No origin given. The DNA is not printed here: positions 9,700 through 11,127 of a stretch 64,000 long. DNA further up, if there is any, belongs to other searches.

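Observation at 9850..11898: RNA heal-and-seal cassette (Rnl5/Rnl2-type ligase, Pnk kinase, calcineurin-type phosphatase) next to an 18-tRNA cluster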

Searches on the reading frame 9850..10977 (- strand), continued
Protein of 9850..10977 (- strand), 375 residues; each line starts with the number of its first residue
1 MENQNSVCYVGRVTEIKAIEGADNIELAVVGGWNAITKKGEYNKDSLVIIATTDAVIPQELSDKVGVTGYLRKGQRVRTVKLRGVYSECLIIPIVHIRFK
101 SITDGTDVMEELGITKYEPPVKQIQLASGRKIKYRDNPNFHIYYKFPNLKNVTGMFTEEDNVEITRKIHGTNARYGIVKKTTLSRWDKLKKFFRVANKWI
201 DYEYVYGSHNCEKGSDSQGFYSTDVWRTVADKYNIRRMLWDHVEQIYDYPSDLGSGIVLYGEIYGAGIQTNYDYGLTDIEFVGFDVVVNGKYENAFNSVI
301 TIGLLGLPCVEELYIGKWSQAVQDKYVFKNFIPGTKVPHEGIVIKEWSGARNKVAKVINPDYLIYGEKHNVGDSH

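Call 48: find_encoding_contigs(protein=P0001, flank=3000, max_places=3)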
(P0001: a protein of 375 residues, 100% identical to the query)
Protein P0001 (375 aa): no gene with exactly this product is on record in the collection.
